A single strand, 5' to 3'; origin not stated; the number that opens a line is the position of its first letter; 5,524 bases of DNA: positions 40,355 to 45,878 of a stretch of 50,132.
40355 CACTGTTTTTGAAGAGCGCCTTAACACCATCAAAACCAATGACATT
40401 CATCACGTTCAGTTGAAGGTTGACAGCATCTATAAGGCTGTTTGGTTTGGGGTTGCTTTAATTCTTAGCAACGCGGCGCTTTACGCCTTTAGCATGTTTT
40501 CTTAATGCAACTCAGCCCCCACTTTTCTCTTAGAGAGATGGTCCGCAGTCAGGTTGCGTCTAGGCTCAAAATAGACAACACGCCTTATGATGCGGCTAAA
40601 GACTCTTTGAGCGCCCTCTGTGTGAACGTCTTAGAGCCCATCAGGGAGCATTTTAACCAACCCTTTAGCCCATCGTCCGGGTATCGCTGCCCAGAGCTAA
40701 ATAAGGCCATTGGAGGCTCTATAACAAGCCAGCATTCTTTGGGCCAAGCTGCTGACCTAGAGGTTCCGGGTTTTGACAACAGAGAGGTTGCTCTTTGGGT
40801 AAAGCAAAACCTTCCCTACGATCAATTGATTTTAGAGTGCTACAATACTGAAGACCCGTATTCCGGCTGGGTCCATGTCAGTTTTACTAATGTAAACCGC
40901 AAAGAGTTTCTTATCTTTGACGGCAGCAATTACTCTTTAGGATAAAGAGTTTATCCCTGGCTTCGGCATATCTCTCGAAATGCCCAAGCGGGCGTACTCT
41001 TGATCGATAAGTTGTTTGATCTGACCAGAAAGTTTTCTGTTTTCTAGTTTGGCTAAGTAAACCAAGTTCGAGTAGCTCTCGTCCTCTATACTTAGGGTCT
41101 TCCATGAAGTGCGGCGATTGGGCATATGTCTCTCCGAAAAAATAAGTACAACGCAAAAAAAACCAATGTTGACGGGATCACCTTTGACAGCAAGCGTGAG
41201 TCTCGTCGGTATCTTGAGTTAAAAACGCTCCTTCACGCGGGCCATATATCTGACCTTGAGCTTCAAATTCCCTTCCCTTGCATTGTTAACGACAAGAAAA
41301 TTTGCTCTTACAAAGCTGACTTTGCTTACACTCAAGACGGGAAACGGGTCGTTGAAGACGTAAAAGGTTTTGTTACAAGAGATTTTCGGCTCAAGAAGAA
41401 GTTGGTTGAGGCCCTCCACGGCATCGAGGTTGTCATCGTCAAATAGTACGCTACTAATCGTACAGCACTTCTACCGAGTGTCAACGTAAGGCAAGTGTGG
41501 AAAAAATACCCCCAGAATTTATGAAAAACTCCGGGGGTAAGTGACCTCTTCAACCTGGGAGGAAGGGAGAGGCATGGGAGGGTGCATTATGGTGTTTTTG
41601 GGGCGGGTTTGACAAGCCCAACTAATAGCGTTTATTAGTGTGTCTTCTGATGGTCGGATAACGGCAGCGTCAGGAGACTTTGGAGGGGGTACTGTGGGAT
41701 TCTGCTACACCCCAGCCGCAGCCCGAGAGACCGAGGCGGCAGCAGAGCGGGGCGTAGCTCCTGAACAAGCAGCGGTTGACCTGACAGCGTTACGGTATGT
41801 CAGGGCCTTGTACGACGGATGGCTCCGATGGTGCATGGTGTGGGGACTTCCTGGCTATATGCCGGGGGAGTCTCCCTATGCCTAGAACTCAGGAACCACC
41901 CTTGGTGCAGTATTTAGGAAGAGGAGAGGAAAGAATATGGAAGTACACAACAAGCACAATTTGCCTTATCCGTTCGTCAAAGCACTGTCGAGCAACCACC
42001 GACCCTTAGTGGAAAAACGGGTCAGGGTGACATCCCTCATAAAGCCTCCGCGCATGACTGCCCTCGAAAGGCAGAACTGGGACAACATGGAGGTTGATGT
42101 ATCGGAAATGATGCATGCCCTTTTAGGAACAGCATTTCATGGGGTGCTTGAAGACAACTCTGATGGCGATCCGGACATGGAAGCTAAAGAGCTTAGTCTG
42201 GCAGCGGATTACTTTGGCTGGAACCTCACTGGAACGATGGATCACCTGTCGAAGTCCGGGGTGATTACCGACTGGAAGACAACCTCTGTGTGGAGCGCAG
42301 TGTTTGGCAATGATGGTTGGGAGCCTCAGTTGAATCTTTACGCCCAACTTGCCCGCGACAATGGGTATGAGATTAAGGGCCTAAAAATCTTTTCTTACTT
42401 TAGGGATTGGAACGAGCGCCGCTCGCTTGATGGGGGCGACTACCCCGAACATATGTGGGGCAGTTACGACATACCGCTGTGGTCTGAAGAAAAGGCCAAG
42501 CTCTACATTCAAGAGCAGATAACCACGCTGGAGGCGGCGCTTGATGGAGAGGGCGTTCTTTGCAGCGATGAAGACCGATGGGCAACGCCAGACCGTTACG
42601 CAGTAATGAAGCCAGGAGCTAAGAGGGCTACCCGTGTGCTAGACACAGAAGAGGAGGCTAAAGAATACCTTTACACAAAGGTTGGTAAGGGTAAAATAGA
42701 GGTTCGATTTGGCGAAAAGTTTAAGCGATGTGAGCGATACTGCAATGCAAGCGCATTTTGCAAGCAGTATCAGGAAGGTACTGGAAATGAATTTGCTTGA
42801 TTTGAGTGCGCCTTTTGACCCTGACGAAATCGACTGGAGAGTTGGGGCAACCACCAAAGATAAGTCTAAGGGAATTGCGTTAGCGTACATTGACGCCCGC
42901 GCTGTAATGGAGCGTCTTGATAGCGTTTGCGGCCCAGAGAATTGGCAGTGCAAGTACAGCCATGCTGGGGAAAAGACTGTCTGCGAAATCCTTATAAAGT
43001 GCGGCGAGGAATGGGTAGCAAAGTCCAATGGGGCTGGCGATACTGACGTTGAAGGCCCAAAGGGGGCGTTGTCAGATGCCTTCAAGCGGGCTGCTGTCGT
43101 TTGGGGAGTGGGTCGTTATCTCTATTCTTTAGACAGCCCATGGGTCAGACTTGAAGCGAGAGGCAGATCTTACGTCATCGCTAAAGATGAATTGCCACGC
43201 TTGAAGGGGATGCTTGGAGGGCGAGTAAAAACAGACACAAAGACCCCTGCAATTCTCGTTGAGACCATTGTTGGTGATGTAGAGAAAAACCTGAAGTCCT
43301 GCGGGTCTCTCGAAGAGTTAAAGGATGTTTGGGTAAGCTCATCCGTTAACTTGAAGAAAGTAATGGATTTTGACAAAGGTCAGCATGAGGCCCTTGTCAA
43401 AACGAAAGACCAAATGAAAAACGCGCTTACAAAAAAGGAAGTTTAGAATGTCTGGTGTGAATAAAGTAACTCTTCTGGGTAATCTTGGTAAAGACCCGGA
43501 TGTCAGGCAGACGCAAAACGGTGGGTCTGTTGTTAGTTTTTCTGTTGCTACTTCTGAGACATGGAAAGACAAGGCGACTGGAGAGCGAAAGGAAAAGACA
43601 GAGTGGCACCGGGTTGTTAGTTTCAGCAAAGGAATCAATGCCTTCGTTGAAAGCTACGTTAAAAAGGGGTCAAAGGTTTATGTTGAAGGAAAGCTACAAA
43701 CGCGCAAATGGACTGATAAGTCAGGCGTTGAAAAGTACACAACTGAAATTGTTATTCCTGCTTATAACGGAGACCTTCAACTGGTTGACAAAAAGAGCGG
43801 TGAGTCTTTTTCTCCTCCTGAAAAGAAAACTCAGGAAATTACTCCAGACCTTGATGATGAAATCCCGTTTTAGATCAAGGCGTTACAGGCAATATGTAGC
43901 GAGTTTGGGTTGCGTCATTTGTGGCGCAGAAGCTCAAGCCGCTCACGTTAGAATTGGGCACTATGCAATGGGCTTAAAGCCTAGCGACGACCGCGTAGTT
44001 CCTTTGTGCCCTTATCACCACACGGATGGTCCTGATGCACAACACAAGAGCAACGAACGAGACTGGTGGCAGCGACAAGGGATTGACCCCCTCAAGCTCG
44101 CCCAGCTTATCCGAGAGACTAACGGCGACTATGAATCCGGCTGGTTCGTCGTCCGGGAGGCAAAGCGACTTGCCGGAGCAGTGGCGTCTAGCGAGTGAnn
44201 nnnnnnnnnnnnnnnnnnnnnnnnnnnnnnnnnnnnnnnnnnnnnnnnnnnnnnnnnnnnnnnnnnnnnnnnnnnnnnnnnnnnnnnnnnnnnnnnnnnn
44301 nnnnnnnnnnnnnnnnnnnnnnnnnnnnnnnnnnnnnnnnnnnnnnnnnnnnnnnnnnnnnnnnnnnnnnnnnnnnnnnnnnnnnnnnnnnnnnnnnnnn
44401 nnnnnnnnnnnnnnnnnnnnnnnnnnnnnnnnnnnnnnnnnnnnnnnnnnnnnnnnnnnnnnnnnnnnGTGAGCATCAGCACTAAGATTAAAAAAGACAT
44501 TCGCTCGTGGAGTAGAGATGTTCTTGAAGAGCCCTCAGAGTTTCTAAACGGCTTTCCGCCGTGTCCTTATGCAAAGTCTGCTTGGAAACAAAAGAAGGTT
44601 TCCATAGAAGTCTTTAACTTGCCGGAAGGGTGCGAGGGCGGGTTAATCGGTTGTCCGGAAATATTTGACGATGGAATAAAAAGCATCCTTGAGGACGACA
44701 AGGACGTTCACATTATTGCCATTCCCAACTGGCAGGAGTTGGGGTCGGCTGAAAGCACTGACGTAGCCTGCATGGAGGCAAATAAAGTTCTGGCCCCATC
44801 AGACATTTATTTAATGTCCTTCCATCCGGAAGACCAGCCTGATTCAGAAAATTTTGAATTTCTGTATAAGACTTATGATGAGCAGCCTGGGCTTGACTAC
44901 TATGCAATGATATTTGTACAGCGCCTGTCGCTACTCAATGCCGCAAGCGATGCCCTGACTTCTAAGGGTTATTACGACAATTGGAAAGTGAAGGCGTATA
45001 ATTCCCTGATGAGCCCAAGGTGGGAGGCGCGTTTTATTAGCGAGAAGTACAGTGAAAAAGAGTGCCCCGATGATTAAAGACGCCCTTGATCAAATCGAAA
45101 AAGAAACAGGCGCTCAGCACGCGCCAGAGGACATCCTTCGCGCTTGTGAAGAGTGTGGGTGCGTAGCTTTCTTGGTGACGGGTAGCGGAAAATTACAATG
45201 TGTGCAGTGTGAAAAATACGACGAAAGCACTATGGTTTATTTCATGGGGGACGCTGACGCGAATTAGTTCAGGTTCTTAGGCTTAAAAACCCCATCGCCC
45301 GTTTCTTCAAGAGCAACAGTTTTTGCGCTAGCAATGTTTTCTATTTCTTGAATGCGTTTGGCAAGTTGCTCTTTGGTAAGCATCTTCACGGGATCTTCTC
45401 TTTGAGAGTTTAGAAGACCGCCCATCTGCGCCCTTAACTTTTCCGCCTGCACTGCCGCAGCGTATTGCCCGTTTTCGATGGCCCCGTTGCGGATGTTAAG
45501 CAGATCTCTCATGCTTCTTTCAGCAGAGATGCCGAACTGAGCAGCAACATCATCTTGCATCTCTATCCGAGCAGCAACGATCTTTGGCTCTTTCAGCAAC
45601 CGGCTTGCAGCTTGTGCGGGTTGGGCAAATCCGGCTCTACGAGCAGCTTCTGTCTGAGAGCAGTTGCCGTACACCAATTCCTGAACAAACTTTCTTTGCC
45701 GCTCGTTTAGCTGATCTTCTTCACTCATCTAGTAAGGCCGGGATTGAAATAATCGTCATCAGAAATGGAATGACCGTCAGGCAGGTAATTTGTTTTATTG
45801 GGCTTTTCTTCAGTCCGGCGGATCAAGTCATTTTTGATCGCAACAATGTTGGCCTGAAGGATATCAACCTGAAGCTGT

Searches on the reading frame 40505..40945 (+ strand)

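Call 17: search_protein_families(library=phrogs, proteins=[window:40505-40945:+], max_evalue=0.001)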
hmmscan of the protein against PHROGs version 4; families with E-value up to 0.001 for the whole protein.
window:40505-40945:+ (146 aa): 3 families
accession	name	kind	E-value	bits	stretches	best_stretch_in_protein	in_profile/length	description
phrog_894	-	lysis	2.3e-42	146.4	1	1-131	44-165/389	endolysin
phrog_17373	-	other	1.1e-05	26.3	1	40-93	42-95/224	peptidase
phrog_28234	-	lysis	3.7e-05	24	1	3-106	244-345/372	endolysin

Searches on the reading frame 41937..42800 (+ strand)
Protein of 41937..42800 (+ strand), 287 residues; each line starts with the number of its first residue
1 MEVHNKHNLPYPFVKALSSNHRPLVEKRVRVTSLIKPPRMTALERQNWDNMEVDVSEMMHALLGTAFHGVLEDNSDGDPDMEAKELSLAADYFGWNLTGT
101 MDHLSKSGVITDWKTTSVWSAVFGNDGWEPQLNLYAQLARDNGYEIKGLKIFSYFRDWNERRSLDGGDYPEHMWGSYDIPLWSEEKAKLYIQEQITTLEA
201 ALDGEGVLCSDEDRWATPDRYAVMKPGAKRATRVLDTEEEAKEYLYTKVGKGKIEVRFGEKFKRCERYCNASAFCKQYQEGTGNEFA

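Call 17: search_protein_families(library=phrogs, proteins=[window:41937-42800:+], max_evalue=0.001)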
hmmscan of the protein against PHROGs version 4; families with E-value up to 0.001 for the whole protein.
window:41937-42800:+ (287 aa): 2 families
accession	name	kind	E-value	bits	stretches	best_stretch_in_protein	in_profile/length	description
phrog_2139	-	DNA, RNA and nucleotide metabolism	9.6e-45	154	2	90-280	127-321/330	exonuclease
phrog_1706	-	DNA, RNA and nucleotide metabolism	1.3e-06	29.1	1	15-143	38-179/293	CRISPR/Cas system associated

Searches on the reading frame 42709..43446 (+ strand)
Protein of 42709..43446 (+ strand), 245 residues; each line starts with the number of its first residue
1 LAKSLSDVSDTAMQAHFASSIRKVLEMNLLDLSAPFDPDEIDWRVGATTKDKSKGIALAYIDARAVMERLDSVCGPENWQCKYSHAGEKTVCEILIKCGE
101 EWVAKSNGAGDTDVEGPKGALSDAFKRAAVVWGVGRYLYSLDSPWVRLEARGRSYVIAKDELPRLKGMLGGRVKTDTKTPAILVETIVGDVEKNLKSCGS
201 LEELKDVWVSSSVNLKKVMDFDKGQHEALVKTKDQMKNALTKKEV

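Call 17: search_protein_families(library=phrogs, proteins=[window:42709-43446:+], max_evalue=0.001)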
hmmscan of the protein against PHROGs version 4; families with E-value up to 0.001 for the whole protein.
window:42709-43446:+ (245 aa): 3 families
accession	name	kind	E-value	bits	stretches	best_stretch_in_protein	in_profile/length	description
phrog_1097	-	DNA, RNA and nucleotide metabolism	2.9e-50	172.5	1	27-155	2-136/251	Erf-like ssDNA annealing protein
phrog_14970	-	unknown function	1.2e-21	79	1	38-150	11-123/230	-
phrog_20575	-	unknown function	3.7e-15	56.7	1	27-111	1-90/91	-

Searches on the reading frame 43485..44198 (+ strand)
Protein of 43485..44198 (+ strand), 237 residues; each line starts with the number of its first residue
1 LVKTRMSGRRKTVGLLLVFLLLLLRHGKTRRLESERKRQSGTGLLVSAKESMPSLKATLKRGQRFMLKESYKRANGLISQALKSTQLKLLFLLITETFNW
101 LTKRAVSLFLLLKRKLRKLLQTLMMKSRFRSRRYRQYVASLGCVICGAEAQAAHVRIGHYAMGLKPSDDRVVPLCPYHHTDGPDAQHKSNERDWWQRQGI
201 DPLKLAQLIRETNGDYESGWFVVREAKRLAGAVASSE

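Call 17: search_protein_families(library=phrogs, proteins=[window:43485-44198:+], max_evalue=0.001)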
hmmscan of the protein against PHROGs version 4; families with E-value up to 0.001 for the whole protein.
window:43485-44198:+ (237 aa): 4 families
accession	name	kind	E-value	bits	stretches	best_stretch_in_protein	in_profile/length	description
phrog_1588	-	unknown function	3.7e-14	53.6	1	126-212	22-113/132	-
phrog_18962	-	unknown function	4.5e-11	43.8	1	127-177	50-101/166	-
phrog_96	-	DNA, RNA and nucleotide metabolism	1.1e-08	35.8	1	127-181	245-301/334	HNH endonuclease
phrog_131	-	DNA, RNA and nucleotide metabolism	1.2e-08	36.2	1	114-197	14-109/131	HNH endonuclease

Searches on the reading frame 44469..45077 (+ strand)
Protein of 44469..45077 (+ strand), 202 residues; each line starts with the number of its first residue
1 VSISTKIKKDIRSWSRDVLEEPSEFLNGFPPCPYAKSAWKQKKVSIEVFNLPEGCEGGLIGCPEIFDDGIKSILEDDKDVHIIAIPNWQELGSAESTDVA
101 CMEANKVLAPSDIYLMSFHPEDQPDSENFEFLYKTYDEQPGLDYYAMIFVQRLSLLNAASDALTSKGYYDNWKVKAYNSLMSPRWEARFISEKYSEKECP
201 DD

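Call 17: search_protein_families(library=phrogs, proteins=[window:44469-45077:+], max_evalue=0.001)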
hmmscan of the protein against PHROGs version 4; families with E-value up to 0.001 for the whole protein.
window:44469-45077:+ (202 aa): 1 family
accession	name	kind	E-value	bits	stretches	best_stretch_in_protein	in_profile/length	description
phrog_28122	-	unknown function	4.3e-21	76.7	1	6-184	14-191/198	-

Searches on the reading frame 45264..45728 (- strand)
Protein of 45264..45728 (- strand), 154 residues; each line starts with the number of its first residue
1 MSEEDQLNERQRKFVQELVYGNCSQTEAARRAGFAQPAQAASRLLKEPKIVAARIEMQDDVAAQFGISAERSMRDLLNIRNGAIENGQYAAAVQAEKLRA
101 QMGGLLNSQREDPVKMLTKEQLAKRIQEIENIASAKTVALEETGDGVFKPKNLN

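Call 53: search_protein_families(library=pfam, proteins=[window:45264-45728:-], max_evalue=0.01)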
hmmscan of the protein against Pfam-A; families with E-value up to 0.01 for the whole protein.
window:45264-45728:- (154 aa): 1 family
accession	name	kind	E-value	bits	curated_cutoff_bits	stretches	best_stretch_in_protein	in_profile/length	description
PF03592.21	Terminase_2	-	8.2e-09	36.7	26.1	1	7-130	1-107/141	Terminase small subunit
